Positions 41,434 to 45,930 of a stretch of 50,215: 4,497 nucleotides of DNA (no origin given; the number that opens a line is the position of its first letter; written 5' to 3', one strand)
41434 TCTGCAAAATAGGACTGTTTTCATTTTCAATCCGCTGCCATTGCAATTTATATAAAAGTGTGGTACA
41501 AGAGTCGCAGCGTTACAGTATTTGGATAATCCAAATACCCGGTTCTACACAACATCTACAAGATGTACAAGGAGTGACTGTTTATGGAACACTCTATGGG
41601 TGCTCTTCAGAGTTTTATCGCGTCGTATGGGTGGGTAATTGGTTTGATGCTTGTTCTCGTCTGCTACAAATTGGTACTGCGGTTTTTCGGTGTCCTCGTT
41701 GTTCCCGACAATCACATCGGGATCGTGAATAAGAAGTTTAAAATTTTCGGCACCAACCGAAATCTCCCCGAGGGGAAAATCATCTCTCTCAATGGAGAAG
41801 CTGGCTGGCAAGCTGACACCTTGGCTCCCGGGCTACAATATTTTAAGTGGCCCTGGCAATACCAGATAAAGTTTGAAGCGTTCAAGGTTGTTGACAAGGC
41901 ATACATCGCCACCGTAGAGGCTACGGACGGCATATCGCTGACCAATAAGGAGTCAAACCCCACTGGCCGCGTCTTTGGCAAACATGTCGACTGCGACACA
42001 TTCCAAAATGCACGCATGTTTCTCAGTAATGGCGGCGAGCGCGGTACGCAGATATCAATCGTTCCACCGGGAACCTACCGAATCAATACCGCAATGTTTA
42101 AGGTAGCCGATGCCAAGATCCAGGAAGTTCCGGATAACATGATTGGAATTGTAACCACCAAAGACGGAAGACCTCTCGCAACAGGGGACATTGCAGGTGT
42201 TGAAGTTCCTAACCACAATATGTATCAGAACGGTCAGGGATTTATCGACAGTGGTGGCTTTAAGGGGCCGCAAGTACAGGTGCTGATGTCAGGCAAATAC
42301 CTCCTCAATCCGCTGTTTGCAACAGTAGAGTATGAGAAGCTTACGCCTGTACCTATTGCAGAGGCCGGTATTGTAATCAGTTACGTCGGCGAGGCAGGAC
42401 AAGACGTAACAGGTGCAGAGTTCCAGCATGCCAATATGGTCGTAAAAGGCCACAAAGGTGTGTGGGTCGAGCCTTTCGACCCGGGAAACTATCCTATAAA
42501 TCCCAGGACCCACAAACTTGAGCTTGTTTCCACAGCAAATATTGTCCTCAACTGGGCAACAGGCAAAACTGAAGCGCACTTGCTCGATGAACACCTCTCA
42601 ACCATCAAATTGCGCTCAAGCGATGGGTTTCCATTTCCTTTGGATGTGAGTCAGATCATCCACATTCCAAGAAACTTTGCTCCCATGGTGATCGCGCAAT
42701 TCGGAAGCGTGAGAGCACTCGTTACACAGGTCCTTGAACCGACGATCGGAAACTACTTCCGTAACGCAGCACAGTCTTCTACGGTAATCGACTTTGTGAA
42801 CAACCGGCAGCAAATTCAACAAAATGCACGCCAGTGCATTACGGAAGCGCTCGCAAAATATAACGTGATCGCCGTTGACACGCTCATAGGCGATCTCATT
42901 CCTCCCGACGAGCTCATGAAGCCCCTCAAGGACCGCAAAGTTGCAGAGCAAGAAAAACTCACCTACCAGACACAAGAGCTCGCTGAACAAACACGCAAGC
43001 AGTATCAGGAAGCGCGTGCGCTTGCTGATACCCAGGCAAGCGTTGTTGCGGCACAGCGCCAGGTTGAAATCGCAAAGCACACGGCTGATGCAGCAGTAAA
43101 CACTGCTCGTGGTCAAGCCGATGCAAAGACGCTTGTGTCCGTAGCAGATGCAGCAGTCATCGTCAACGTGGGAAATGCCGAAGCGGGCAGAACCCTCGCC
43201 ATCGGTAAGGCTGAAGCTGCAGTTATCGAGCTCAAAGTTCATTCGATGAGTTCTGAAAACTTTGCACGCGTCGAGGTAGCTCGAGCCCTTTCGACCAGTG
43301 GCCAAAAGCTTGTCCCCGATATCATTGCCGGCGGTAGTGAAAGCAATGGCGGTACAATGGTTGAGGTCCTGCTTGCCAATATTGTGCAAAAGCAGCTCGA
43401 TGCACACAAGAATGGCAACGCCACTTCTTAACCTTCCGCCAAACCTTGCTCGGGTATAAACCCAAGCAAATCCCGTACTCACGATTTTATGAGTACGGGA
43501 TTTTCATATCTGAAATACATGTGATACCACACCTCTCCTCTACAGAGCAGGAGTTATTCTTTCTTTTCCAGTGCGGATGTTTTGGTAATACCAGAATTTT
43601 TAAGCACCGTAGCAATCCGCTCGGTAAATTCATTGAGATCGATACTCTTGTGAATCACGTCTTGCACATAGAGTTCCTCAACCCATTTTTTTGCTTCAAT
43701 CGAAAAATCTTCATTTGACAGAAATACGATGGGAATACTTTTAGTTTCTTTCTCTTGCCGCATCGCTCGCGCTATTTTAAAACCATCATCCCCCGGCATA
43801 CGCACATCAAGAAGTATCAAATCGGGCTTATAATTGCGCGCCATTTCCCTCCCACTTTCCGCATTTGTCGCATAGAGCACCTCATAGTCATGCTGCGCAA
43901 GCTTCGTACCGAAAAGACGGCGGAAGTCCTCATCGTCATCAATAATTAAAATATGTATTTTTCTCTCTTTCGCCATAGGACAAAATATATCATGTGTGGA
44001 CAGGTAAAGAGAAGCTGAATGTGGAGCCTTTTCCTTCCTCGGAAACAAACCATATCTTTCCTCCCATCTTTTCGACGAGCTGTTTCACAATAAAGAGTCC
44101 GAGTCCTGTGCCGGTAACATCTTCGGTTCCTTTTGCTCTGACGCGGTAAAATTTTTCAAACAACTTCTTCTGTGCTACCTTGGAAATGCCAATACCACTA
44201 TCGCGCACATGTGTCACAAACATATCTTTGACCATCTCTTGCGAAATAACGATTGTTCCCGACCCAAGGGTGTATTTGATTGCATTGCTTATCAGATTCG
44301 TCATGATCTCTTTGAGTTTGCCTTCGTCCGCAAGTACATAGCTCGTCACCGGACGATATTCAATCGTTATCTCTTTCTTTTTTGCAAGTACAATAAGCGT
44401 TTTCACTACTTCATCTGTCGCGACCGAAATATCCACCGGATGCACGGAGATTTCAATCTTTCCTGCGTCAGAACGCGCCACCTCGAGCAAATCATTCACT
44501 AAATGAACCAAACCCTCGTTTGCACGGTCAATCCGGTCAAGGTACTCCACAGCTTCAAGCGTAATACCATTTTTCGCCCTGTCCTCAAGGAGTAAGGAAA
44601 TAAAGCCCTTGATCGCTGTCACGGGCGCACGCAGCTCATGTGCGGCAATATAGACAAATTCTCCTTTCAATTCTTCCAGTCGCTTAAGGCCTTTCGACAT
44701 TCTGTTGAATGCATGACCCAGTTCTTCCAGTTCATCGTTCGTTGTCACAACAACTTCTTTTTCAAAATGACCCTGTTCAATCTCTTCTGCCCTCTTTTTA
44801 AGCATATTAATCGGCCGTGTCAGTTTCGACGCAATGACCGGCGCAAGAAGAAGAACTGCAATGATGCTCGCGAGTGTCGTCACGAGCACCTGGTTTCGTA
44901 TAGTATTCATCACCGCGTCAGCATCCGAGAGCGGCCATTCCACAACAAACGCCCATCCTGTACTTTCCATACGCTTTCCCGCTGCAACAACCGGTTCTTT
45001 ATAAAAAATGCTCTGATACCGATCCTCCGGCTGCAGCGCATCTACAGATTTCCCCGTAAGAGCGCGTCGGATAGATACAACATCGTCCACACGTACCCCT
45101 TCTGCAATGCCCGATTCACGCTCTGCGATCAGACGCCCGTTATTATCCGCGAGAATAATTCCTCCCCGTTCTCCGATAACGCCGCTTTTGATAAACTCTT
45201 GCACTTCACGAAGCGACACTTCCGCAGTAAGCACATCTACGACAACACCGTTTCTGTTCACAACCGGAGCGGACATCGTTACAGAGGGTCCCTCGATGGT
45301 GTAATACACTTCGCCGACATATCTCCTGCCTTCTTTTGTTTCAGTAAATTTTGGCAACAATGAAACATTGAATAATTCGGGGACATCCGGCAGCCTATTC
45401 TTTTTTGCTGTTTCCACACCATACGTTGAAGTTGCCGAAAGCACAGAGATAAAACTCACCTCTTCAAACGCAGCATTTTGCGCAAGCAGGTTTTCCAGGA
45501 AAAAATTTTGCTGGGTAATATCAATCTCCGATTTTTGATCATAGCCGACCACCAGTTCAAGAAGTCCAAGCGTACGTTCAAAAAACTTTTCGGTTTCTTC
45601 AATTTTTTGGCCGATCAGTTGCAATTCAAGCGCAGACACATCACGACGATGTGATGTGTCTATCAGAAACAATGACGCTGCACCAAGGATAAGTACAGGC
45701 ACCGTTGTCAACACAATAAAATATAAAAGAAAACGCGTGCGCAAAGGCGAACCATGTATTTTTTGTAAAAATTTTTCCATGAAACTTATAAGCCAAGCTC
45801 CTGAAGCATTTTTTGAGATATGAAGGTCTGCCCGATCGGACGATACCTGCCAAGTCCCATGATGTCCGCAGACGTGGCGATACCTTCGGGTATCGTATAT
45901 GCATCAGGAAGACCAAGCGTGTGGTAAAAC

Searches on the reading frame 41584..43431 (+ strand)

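Call 3: search_protein_families(library=pfam, proteins=[window:41584-43431:+], max_evalue=0.1)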
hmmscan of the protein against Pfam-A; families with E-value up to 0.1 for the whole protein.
window:41584-43431:+ (615 aa): 1 family
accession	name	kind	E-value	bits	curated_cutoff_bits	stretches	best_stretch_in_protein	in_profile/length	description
PF01145.31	Band_7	-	5.3e-24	85.7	23.6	1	289-468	13-173/176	SPFH domain / Band 7 family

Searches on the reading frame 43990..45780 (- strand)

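Call 45: search_protein_families(library=pfam, proteins=[window:43990-45780:-], max_evalue=0.001)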
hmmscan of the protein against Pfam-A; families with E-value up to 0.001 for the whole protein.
window:43990-45780:- (596 aa): 6 families
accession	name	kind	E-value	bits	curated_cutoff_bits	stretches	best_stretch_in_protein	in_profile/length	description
PF02518.31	HATPase_c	-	3.2e-28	98.8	26.4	1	485-594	2-109/111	Histidine kinase-, DNA gyrase B-, and HSP90-like ATPase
PF00512.31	HisKA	-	2.9e-15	56.5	26.9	1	372-440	2-66/66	His Kinase A (phospho-acceptor) domain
PF00672.30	HAMP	-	9.8e-12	45.5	25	1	316-366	2-52/53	HAMP domain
PF02743.24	dCache_1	-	1.2e-10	41.8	45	1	62-280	28-239/240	Cache domain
PF17201.10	Cache_3-Cache_2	-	5.5e-06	26.3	27.7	1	147-296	142-298/299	Cache 3/Cache 2 fusion domain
PF13581.12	HATPase_c_2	-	0.00051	20.5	27.4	0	490-572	37-112/127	Histidine kinase-like ATPase domain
